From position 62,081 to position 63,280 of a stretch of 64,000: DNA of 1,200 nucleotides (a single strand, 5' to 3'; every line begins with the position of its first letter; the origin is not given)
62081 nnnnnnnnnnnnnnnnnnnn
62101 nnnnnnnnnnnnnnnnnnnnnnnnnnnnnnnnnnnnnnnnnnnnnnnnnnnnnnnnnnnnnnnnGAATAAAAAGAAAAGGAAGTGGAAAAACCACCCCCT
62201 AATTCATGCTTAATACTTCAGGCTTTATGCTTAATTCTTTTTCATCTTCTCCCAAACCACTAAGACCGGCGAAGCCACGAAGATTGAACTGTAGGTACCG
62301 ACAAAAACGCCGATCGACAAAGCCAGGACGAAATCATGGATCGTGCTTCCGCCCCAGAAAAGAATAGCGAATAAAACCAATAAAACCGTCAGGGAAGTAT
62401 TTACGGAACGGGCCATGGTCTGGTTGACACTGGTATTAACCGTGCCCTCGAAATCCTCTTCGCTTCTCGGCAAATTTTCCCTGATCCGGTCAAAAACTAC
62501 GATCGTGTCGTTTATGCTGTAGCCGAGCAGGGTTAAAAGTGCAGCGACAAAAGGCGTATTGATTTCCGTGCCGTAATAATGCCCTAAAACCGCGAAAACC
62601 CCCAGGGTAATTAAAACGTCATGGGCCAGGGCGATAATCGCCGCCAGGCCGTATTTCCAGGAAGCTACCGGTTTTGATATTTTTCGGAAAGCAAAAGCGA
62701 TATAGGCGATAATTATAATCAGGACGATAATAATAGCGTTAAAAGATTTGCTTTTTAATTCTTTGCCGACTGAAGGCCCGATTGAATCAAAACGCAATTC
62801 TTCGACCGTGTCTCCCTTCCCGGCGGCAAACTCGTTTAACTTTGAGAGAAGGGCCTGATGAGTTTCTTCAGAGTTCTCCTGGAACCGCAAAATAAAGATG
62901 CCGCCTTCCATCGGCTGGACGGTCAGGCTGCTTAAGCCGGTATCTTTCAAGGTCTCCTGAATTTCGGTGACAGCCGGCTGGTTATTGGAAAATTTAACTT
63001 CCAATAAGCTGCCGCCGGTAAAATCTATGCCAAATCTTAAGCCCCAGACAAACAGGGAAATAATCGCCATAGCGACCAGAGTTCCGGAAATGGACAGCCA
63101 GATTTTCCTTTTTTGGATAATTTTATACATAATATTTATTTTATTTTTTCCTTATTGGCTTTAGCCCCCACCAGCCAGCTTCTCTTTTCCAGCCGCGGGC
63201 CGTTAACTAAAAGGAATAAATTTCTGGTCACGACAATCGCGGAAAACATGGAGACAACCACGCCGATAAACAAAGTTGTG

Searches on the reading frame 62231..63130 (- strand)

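Call 71: search_protein_families(library=pfam, proteins=[window:62231-63130:-], max_evalue=0.001)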
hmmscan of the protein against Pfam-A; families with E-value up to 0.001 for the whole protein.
window:62231-63130:- (299 aa): 2 families
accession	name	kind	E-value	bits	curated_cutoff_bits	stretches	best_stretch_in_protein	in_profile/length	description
PF02355.23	SecD_SecF_C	-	1.6e-59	201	20.5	1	105-295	9-188/189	Protein export membrane protein SecD/SecF, C-terminal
PF07549.19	Sec_GG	-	2.9e-08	33.4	20.3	1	24-49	1-26/28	SecD/SecF GG Motif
